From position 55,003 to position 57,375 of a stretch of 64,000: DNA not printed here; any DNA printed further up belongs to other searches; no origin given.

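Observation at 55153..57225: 690-aa orphan protein with no recognisable domain, in the middle of the glycan operon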

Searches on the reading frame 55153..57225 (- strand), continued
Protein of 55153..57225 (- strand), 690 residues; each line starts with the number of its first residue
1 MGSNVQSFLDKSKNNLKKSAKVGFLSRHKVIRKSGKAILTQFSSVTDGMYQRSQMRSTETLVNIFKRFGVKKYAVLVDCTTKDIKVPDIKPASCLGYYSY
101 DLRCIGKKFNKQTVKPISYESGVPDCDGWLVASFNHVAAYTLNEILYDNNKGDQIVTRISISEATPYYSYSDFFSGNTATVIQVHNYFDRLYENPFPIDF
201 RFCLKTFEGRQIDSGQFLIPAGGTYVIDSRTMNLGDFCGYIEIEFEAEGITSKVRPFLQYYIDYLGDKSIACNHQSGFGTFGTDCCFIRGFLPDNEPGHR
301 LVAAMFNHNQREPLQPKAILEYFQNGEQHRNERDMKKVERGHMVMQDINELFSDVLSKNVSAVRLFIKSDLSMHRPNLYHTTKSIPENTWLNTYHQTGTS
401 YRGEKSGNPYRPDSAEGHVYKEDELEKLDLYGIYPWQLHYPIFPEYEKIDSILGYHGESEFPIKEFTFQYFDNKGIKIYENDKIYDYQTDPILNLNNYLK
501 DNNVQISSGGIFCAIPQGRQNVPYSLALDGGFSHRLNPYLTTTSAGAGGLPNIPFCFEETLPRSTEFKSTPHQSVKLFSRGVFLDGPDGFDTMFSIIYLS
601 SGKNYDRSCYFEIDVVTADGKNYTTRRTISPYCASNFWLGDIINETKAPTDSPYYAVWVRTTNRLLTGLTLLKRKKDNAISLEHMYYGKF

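Call 64: predict_structure(alignment_id=A2)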
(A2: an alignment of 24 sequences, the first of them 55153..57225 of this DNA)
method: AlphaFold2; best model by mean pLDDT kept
length: 690 residues; sequences in the alignment: 24
mean_pLDDT: 85.9   pTM: 0.86
mean pLDDT of the five models: 85.9, 85.5, 84.2, 82.5, 82.0
residues with pLDDT >= 90: 414; 70-90: 173; 50-70: 69; < 50: 34
segments of 3 or more residues with pLDDT < 50: 1-5, 24-26, 42-44, 405-417, 562-564
pLDDT, mean of each block of 10 residues (from residue 1): 53 60 51 52 50 80 96 96 88 96 93 93 93 92 96 95 86 96 93 92 97 96 95 95 91 82 94 85 82 72 93 95 89 97 95 89 89 92 89 77 45 52 90 90 95 75 86 94 87 92 93 89 80 89 74 75 56 87 94 95 91 97 97 95 97 96 91 95 84
secondary structure, 60 per line:
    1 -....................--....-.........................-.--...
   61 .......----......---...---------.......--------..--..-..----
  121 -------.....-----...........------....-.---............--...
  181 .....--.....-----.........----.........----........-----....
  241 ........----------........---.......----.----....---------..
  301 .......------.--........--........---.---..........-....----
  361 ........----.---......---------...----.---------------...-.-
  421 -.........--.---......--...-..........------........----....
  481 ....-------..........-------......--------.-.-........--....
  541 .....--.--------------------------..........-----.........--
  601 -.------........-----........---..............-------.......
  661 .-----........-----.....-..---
elements in order (helices of 4 or more, strands of 3 or more residues): H2-21 H24-27 H29-53 H58-67 E72-77 E93-99 E128-132 H138-148 E155-158 E164-175 E178-185 H188-192 E198-206 E211-219 E224-228 E237-248 E259-266 E270-276 E286-289 E299-307 E317-324 E327-334 E342-347 H348-351 H353-356 E361-368 E377-382 E392-394 H422-430 E437-442 E449-458 E465-472 E477-484 E492-494 H495-501 E509-514 E527-534 E537-545 E575-584 E590-598 E609-616 E622-629 E633-638 H639-646 E654-661 E667-674 E680-684

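Call 66: fold_search(model_id=the predicted structure, library=pdb)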
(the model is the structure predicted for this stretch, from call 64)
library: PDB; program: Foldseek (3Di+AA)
matches with E <= 10: 980; with E <= 0.001: 29
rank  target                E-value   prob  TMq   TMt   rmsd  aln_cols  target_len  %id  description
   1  8eok_G                4.5e-05  0.47  0.11  0.12  20.5       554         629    7  Structure of the C3bB proconvertase in complex with lufaxin and factor Xa (released 2023-08-30)
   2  3l3o_A                6.5e-05  0.54  0.11  0.12  20.8       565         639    8  Staphylococcal Complement Inhibitor (SCIN) in complex with Human Complement Component C3c (released 2010-08-04)
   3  3nms_A                8.1e-05  0.57  0.12  0.12  20.8       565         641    7  Staphylococcal Complement Inhibitor (SCIN) in complex with Human Complement C3c (released 2010-08-04)
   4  3cu7_B                1.0e-04  0.44  0.12  0.08  21.0       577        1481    8  Human Complement Component 5 (released 2008-06-10)
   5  8uin_G                1.1e-04  0.20  0.09  0.09  22.3       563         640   10  Structure of the C3bBb-albicin complex (released 2024-05-08)
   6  3cu7_A                1.2e-04  0.44  0.12  0.07  21.1       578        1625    8  Human Complement Component 5 (released 2008-06-10)
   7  8sm1_G                1.6e-04  0.25  0.09  0.12  24.7       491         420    7  CRYSTAL STRUCTURE OF HUMAN ANTIBODY 769A9 IN COMPLEX WITH EPSTEIN-BARR VIRUS MAJOR GLYCOPROTEIN GP350 (released 2024-05-01)
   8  2wii_A                2.1e-04  0.18  0.08  0.08  21.6       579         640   10  Complement C3b in complex with factor H domains 1-4 (released 2009-06-09)
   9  8cml_E                2.3e-04  0.23  0.09  0.10  22.4       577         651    8  Cryo-EM structure of complement C5 in complex with nanobodies UNbC5-1 and UNbC5-2 (released 2023-09-27)
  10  7zgj_A                2.4e-04  0.23  0.10  0.11  24.7       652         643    8  Trypanosoma brucei gambiense ISG65 in complex with human complement component C3 (released 2023-04-05)
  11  8uh2_A                2.5e-04  0.15  0.07  0.08  22.2       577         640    8  Complex of C3b with the inhibitor albicin (released 2024-05-08)
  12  7q60                  2.8e-04  0.20  0.09  0.07  22.8       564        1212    7  Structure of TEV cleaved A2ML1 (A2ML1-TE) (released 2022-04-20)
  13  3s3j_A                3.0e-04  0.35  0.08  0.09  19.3       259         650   13  Transglutaminase 2 in complex with a novel inhibitor (released 2012-06-06)
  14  5mhl_A                3.1e-04  0.47  0.08  0.08  19.1       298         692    8  FXIIIa in complex with the inhibitor Mi0621 (released 2017-12-20)
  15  1ggu_B                3.7e-04  0.30  0.07  0.07  20.8       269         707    8  HUMAN FACTOR XIII WITH CALCIUM BOUND IN THE ION SITE (released 1999-09-16)
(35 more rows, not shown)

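Call 70: search_protein_families(library=ncbifam, proteins=[L012:12448-13188:-, L012:11092-12441:-, L012:9983-11095:-, L014:905-1945:+, L014:70-918:+, L014:2041-2922:+, L014:2946-4325:+, L014:4333-5367:+, L013:2072-3385:+, L013:3379-4218:+], max_evalue=0.00001)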
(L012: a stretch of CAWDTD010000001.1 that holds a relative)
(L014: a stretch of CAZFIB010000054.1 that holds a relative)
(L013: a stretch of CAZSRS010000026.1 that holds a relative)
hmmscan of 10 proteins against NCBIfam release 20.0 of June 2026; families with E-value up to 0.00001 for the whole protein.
L012:12448-13188:- (246 aa): 7 families
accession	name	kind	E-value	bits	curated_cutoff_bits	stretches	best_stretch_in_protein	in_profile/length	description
NF003952.0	PRK05450.1-5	subfamily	1.9e-83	279.4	193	1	6-240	2-245/250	3-deoxy-manno-octulosonate cytidylyltransferase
NF009905.0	PRK13368.1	subfamily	5.4e-77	258.4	255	1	6-240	2-238/243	3-deoxy-manno-octulosonate cytidylyltransferase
NF003950.0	PRK05450.1-3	subfamily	1.5e-63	214.5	234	1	6-240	2-242/248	3-deoxy-manno-octulosonate cytidylyltransferase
NF003948.0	PRK05450.1-1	equivalog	5e-57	192.9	281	1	6-240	5-243/248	3-deoxy-manno-octulosonate cytidylyltransferase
TIGR00466.1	kdsB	equivalog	3.8e-55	186.9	155.2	1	10-234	6-241/241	3-deoxy-manno-octulosonate cytidylyltransferase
TIGR03584.1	PseF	equivalog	1.2e-08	34.9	205.7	1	9-63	2-56/222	pseudaminic acid cytidylyltransferase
TIGR01173.1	glmU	equivalog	3e-06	26.3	366.85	1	23-126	20-126/452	bifunctional UDP-N-acetylglucosamine diphosphorylase/glucosamine-1-phosphate N-acetyltransferase GlmU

L012:11092-12441:- (449 aa): 5 families
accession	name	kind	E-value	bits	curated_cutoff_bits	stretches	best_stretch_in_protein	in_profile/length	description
NF004388.0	PRK05749.1-4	equivalog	4.5e-99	331.8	438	1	3-438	5-420/425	lipid IV(A) 3-deoxy-D-manno-octulosonic acid transferase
NF004386.0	PRK05749.1-2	equivalog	9e-87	291.6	524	1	3-442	4-430/433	lipid IV(A) 3-deoxy-D-manno-octulosonic acid transferase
NF004389.0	PRK05749.1-5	equivalog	8.6e-71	238.9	363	1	1-373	1-356/402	lipid IV(A) 3-deoxy-D-manno-octulosonic acid transferase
NF004385.0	PRK05749.1-1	equivalog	1.2e-69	235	590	1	4-429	5-410/425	lipid IV(A) 3-deoxy-D-manno-octulosonic acid transferase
NF004387.0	PRK05749.1-3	equivalog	4e-60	203.8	617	1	11-435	19-419/440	lipid IV(A) 3-deoxy-D-manno-octulosonic acid transferase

L012:9983-11095:- (370 aa): 0 families

L014:905-1945:+ (346 aa): 2 families
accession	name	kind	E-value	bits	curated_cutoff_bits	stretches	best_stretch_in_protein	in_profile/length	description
TIGR03569.1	NeuB_NnaB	equivalog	4.7e-64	216.5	399.65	1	22-338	2-327/329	N-acetylneuraminate synthase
TIGR03586.1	PseI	equivalog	5.9e-55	186.7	340.25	1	20-339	1-326/327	pseudaminic acid synthase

L014:70-918:+ (282 aa): 5 families
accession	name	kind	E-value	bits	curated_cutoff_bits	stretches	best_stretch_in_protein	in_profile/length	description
NF002958.0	PRK03620.1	subfamily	7.5e-20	71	278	1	3-273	39-299/307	5-dehydro-4-deoxyglucarate dehydratase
TIGR03249.1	KdgD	equivalog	3.2e-16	59.3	373.95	1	1-270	35-295/299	5-dehydro-4-deoxyglucarate dehydratase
TIGR00674.1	dapA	equivalog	1.6e-13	50.1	206.15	1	6-271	30-284/286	4-hydroxy-tetrahydrodipicolinate synthase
TIGR02313.1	HpaI-NOT-DapA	exception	6.6e-08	31.7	396.7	1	8-274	34-290/294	2,4-dihydroxyhept-2-ene-1,7-dioic acid aldolase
NF003164.0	PRK04147.1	equivalog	6.7e-06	25.6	281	0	41-269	70-286/294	N-acetylneuraminate lyase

L014:2041-2922:+ (293 aa): 8 families
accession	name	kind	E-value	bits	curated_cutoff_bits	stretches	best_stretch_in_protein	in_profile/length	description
NF006421.0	PRK08673.1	subfamily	6.4e-115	384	335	1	12-273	68-330/338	3-deoxy-7-phosphoheptulonate synthase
TIGR01361.1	DAHP_synth_Bsub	equivalog_domain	8.8e-104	346.5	267.75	1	22-270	9-258/260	3-deoxy-7-phosphoheptulonate synthase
NF009239.0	PRK12595.1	equivalog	1.6e-92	310.2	279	1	20-271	100-352/360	bifunctional 3-deoxy-7-phosphoheptulonate synthase/chorismate mutase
NF009933.0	PRK13396.1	subfamily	9.2e-88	294.6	486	1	30-270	92-335/352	3-deoxy-7-phosphoheptulonate synthase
NF041229.1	BagF_FevY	exception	4.3e-84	282.6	700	1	24-262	76-315/340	phospho-2-dehydro-3-deoxyheptonate aldolase BagF/FevY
NF003543.0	PRK05198.1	equivalog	1.6e-35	122.4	242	1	32-273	12-268/273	3-deoxy-8-phosphooctulonate synthase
TIGR01362.1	KDO8P_synth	equivalog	2.1e-35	122.1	314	1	37-271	2-251/258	3-deoxy-8-phosphooctulonate synthase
NF009109.0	PRK12457.1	equivalog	1.3e-23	83.7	457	1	31-272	8-268/281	3-deoxy-8-phosphooctulonate synthase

L014:2946-4325:+ (459 aa): 0 families

L014:4333-5367:+ (344 aa): 0 families

L013:2072-3385:+ (437 aa): 17 families
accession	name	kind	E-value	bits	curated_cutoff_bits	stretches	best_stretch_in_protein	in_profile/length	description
TIGR03088.1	stp2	hypoth_equivalog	2.4e-22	79.5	409.05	1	216-422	159-374/374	TIGR03088 family PEP-CTERM/XrtA system glycosyltransferase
TIGR03999.1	thiol_BshA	equivalog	5.1e-18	65.1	273.7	1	205-422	155-374/375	N-acetyl-alpha-D-glucosaminyl L-malate synthase BshA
NF041876.1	EPS_EpsE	equivalog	1.5e-17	63.9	400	1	300-412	276-387/389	exopolysaccharide biosynthesis GT4 family glycosyltransferase EpsE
NF053787.1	GlcN_PG_synth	equivalog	2.9e-17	62.6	480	1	197-422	147-360/361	N-acetylglucosaminyl phosphatidylglycerol synthase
TIGR02149.1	glgA_Coryne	subfamily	1.7e-16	60.4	302.4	1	313-422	276-391/391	glycogen synthase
TIGR03449.1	mycothiol_MshA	equivalog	2.4e-15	56.4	462.5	1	309-422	292-404/406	D-inositol-3-phosphate glycosyltransferase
TIGR04015.1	WcaC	equivalog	6.5e-15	55.2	784.85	1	135-419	127-403/405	colanic acid biosynthesis glycosyltransferase WcaC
NF038229.1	Glyco4_Geo_Pelo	equivalog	2.4e-12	46.5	400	1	262-422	174-337/338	GPMC system family 4 glycosyltransferase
NF047684.1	TeichurnBiosyTuaC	equivalog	3.2e-12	46.1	550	1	223-422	191-390/391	teichuronic acid biosynthesis protein TuaC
TIGR04063.1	stp3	hypoth_equivalog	6.2e-09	35.2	442.05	1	221-421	184-395/397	TIGR04063 family PEP-CTERM/XrtA system glycosyltransferase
NF011726.0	PRK15179.1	equivalog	5.9e-08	31.5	733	1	316-419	587-692/694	Vi polysaccharide biosynthesis protein TviE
NF012028.0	PRK15484.1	subfamily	9.6e-08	31.5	618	1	259-403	203-360/380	lipopolysaccharide N-acetylglucosaminyltransferase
NF046085.1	XrtY_assoc_Gly1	equivalog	9.8e-08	31.2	400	1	318-423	282-386/387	XrtY-associated glycosyltransferase XYAG1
NF038295.1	EPS_HpsP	equivalog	1.5e-07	30.7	550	1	245-422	204-388/388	hormogonium polysaccharide biosynthesis glycosyltransferase HpsP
TIGR04047.1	MSMEG_0565_glyc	hypoth_equivalog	1.6e-07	30.8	259.85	1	311-419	267-372/373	MSMEG_0565 family glycosyltransferase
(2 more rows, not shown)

L013:3379-4218:+ (279 aa): 0 families

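Call 90: find_encoding_contigs(protein=P0001, flank=10000, max_places=2)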
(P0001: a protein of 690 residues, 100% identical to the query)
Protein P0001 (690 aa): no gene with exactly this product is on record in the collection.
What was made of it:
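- Tried and rejected: Last contig look-up: meant to extend the window upstream, it failed (call 90).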

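Call 98: search_dna_similar(query=window:55153-57225:-, collection=plasmids, mode=protein, max_evalue=0.001, max_rows=10)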
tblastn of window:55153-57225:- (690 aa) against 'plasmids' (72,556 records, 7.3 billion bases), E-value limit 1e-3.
No match.

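Call 99: search_dna_similar(query=window:55153-57225:-, collection=phages, mode=protein, max_evalue=0.001, max_rows=10)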
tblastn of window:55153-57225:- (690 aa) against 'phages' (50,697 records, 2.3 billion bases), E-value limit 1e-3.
No match.
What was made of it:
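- No plasmid or phage homologues were found (calls 98, 99).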

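Call 103: fold_search(model_id=the predicted structure, library=viral)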
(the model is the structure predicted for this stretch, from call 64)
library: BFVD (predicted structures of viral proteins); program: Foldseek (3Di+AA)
matches with E <= 10: 757; with E <= 0.001: 33
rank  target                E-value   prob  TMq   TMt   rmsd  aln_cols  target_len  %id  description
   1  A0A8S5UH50            2.3e-08  0.97  0.11  0.07  37.4       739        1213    7  PA14 domain-containing protein [Myoviridae sp. ctshb19]
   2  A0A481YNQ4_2          2.6e-06  0.72  0.12  0.08  28.9       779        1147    9  Collagen triple helix repeat protein [Pithovirus LCDPAC02]
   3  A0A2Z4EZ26            2.5e-05  0.51  0.10  0.12  26.9       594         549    8  (no name in the UniProt tables at hand)
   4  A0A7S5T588            3.0e-05  0.23  0.09  0.06  27.2       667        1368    8  (no name in the UniProt tables at hand)
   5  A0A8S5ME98            3.3e-05  0.54  0.12  0.10  25.2       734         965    8  F5/8 type C domain [Siphoviridae sp. ctYh54]
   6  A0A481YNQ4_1          3.7e-05  0.35  0.10  0.07  29.4       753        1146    7  Collagen triple helix repeat protein [Pithovirus LCDPAC02]
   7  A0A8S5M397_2          6.0e-05  0.16  0.07  0.05  39.7       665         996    9  FdeC-like protein [Siphoviridae sp. ctqpo8]
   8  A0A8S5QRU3            6.7e-05  0.20  0.08  0.05  32.3       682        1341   10  Tail protein [Myoviridae sp. ctgXL3]
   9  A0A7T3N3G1            9.8e-05  0.38  0.11  0.09  24.8       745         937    8  Minor tail protein [Arthrobacter phage Wollypog]
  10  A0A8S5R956            1.1e-04  0.16  0.07  0.08  45.0       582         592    8  Uncharacterized protein [Siphoviridae sp. ctvxh7]
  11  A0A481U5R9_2          1.3e-04  0.28  0.10  0.09  28.0       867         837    8  Polyprotein [Caraway yellows virus]
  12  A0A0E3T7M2            1.4e-04  0.30  0.11  0.10  29.4       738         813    8  Uncharacterized protein [Bacillus phage Stills]
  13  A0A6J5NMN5            1.6e-04  0.23  0.10  0.10  42.8       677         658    8  CUB domain [uncultured Caudovirales phage]
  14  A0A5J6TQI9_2          1.7e-04  0.20  0.10  0.09  30.7       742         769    9  (no name in the UniProt tables at hand)
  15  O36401                1.9e-04  0.21  0.08  0.08  24.9       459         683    9  Uncharacterized gene A8 protein [Alcelaphine herpesvirus 1 (strain C500)]
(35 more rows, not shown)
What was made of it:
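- On Any known fold, by structure: Foldseek against PDB and BFVD with the pLDDT 86 model gave a best TM of 0.14 or less, all generic sandwich arrays (calls 66, 103).
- Tried and rejected: Fold search, second model: the 24-sequence model (pLDDT 86) gave the same generic hits against PDB and BFVD (calls 66, 103).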
